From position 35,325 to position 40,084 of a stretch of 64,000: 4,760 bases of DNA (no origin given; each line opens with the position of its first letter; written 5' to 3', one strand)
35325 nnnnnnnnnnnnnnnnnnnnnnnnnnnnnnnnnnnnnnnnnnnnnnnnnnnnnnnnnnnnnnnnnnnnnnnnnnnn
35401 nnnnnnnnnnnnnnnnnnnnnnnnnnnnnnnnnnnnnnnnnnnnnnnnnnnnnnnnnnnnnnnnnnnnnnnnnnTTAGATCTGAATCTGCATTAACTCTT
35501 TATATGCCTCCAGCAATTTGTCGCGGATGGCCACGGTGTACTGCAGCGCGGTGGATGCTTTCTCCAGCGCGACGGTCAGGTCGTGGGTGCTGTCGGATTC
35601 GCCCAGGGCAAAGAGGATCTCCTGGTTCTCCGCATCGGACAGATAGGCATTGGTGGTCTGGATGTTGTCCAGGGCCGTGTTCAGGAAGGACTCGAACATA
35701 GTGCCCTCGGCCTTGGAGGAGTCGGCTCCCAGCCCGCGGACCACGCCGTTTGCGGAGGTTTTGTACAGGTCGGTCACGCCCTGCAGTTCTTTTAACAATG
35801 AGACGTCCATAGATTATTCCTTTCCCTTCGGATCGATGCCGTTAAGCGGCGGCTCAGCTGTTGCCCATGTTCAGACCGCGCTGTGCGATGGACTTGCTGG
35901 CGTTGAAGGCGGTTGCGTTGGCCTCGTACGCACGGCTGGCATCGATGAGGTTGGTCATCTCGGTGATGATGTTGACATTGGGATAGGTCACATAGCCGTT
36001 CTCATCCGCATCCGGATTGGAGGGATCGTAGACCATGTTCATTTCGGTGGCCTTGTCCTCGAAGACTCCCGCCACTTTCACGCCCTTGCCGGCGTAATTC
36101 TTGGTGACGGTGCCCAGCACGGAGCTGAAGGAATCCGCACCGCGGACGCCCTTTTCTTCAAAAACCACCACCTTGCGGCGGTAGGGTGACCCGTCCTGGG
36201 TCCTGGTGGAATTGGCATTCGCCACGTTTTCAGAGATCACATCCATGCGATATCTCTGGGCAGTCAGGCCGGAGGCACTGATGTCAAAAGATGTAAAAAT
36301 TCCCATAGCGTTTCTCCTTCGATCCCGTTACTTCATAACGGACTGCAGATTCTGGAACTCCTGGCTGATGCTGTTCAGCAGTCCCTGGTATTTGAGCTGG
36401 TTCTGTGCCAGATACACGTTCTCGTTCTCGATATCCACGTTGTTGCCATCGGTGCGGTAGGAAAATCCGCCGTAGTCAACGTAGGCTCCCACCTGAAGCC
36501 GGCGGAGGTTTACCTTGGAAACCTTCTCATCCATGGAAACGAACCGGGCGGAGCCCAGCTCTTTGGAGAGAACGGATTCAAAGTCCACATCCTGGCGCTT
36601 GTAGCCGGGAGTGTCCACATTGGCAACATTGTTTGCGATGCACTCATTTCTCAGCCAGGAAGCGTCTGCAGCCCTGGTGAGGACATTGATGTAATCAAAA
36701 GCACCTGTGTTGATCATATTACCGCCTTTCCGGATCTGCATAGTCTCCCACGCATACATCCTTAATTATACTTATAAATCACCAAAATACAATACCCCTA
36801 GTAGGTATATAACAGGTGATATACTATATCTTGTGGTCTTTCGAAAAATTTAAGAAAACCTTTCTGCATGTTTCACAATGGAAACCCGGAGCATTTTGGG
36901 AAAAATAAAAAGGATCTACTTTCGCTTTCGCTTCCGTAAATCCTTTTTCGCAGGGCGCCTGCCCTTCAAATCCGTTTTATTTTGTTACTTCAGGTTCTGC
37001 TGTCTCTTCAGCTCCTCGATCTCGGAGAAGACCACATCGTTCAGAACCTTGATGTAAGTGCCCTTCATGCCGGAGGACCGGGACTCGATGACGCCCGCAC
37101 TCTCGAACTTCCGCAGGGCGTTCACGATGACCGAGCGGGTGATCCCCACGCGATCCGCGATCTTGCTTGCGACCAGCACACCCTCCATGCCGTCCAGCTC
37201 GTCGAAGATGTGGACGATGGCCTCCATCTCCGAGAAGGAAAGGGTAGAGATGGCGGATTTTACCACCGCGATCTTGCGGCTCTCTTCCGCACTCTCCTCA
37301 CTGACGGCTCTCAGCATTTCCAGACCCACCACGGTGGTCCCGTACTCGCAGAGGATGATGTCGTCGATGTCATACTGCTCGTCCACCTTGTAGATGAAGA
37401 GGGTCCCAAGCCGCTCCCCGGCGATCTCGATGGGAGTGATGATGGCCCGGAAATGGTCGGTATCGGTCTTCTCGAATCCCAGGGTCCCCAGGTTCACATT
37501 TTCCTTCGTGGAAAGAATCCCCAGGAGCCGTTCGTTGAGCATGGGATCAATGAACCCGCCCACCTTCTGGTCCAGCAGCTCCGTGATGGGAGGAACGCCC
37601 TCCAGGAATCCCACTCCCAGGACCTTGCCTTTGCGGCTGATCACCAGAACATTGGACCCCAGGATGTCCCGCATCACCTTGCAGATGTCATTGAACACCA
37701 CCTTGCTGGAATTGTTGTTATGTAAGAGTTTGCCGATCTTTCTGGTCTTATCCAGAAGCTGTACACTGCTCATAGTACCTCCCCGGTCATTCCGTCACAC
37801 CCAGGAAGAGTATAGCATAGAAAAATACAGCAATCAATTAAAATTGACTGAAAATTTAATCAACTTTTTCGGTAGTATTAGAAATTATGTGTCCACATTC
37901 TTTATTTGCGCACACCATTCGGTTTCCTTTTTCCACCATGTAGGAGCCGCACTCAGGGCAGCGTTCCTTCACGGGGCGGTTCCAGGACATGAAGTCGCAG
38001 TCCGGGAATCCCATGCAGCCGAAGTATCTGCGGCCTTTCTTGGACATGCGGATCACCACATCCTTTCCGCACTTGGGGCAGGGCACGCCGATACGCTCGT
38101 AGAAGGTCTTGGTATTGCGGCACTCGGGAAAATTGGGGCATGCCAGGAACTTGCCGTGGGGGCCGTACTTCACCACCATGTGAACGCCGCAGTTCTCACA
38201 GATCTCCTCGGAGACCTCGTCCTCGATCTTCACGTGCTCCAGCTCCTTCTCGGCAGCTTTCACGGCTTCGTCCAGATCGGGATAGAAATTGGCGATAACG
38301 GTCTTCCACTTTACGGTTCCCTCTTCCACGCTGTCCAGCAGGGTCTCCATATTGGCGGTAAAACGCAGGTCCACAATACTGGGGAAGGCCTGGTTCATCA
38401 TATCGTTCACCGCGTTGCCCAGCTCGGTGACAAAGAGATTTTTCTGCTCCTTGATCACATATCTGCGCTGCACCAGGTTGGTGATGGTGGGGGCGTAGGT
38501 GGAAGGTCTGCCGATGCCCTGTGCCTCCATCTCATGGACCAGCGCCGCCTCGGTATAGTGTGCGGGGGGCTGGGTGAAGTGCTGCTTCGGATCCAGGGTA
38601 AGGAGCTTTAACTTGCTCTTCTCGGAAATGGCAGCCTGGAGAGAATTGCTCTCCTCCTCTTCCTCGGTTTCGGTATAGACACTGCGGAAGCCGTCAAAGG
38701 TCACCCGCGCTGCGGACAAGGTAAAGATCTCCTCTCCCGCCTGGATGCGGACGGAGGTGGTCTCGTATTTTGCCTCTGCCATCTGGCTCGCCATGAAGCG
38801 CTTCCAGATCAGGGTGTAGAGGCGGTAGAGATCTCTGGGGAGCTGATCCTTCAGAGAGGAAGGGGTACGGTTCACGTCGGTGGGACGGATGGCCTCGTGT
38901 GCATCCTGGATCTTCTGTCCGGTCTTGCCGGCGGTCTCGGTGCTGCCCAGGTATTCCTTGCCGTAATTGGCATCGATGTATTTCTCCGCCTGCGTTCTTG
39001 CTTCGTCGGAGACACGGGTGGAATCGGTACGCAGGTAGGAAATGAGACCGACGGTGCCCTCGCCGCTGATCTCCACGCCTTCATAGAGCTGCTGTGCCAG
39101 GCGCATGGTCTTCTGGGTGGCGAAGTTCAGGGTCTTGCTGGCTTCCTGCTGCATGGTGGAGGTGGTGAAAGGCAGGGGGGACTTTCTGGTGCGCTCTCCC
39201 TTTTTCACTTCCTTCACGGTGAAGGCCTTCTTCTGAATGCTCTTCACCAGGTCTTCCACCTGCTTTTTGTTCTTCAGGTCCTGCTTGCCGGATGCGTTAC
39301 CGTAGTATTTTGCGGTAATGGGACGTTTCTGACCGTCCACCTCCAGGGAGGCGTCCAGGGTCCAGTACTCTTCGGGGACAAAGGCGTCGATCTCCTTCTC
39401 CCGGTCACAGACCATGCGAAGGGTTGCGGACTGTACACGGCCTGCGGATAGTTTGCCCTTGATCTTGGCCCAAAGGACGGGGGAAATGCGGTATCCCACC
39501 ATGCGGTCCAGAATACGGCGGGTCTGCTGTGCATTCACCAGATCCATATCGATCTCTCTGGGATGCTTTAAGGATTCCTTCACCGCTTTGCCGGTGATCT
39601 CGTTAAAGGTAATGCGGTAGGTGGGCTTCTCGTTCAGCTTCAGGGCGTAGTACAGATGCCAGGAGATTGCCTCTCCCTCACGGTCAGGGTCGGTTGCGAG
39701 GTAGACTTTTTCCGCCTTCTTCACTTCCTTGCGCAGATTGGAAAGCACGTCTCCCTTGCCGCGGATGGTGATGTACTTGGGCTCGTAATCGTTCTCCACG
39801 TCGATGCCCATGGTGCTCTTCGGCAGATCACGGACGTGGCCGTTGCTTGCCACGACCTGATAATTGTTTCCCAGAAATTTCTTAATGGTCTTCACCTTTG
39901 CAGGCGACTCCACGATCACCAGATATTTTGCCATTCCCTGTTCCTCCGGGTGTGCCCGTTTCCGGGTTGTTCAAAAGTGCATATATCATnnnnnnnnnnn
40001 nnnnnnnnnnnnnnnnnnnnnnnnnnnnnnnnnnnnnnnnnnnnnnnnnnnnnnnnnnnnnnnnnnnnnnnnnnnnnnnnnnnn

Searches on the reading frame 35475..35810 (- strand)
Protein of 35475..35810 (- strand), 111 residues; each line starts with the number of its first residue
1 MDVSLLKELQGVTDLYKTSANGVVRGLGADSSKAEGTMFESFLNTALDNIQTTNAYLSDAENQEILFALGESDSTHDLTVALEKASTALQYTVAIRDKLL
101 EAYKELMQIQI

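Call 48: search_protein_families(library=pfam, proteins=[window:35475-35810:-], max_evalue=0.001)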
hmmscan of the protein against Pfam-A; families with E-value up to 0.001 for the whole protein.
window:35475-35810:- (111 aa): 1 family
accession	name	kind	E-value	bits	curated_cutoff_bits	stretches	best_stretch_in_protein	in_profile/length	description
PF02049.23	FliE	-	3e-23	82.2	22.4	1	30-111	11-89/89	Flagellar hook-basal body complex protein FliE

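Call 68: find_encoding_contigs(protein=window:35475-35810:-, flank=2500, max_places=6)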
Protein window:35475-35810:- (111 aa): no gene with exactly this product is on record in the collection.

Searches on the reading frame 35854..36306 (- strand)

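Call 48: search_protein_families(library=pfam, proteins=[window:35854-36306:-], max_evalue=0.001)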
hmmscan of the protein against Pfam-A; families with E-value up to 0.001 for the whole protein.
window:35854-36306:- (150 aa): 2 families
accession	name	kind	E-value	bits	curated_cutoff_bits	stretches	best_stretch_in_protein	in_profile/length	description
PF06429.18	Flg_bbr_C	-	2.5e-14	52.9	23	1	103-147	2-46/46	Flagellar basal body rod FlgEFG protein C-terminal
PF00460.25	Flg_bb_rod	-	1.1e-07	32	20.7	1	8-34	2-27/31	Flagella basal body rod protein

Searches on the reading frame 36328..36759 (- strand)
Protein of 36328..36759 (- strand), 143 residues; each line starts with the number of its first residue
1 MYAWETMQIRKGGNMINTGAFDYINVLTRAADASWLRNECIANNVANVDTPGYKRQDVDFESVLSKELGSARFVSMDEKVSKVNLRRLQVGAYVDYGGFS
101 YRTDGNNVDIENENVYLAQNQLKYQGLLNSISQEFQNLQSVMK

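Call 48: search_protein_families(library=pfam, proteins=[window:36328-36759:-], max_evalue=0.001)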
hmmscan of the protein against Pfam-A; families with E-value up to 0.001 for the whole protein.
window:36328-36759:- (143 aa): 1 family
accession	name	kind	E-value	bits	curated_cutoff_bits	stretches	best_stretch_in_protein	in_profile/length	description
PF00460.25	Flg_bb_rod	-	1.9e-06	28.2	20.7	1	25-54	2-31/31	Flagella basal body rod protein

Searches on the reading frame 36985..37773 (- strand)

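Call 49: search_protein_families(library=pfam, proteins=[window:36985-37773:-], max_evalue=0.001)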
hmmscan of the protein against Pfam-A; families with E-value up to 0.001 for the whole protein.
window:36985-37773:- (262 aa): 3 families
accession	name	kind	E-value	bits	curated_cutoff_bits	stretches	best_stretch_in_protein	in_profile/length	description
PF06018.20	CodY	-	1.8e-36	125.7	29.5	1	5-177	1-177/177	CodY GAF-like domain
PF08222.17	HTH_CodY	-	9.3e-31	105.7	27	1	197-255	2-60/61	CodY helix-turn-helix domain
PF13545.12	HTH_Crp_2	-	0.00018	21.8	27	1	204-233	27-56/70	Crp-like helix-turn-helix domain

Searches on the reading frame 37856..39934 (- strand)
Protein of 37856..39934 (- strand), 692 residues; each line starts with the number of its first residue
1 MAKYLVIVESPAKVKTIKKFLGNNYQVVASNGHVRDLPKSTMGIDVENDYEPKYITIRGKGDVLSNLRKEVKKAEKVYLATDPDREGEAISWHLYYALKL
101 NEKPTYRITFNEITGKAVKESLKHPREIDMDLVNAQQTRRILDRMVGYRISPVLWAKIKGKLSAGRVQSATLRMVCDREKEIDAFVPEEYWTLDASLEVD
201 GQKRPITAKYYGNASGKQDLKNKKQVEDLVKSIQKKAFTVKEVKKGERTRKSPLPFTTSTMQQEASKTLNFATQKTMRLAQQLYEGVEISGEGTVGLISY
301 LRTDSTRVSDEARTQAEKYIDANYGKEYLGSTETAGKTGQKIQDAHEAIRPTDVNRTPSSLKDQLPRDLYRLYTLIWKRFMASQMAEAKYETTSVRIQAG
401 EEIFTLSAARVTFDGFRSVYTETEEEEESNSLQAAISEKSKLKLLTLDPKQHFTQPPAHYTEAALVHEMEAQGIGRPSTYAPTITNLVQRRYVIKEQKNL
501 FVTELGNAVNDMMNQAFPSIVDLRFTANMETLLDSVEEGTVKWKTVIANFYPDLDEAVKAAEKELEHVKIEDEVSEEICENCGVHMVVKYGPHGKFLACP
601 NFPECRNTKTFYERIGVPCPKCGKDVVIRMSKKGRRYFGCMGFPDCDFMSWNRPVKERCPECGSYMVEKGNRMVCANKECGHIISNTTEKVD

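Call 49: search_protein_families(library=pfam, proteins=[window:37856-39934:-], max_evalue=0.001)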
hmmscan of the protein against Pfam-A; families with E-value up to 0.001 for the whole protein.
window:37856-39934:- (692 aa): 3 families
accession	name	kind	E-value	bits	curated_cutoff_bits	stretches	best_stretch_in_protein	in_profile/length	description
PF01131.25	Topoisom_bac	-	1.3e-125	420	35.1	1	128-547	2-410/411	DNA topoisomerase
PF01396.24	Zn_ribbon_Top1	-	1.7e-26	92.2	32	2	618-652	3-36/39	Topoisomerase DNA binding C4 zinc finger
PF01751.28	Toprim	-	1.5e-25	89.6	23.1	1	5-113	2-96/96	Toprim domain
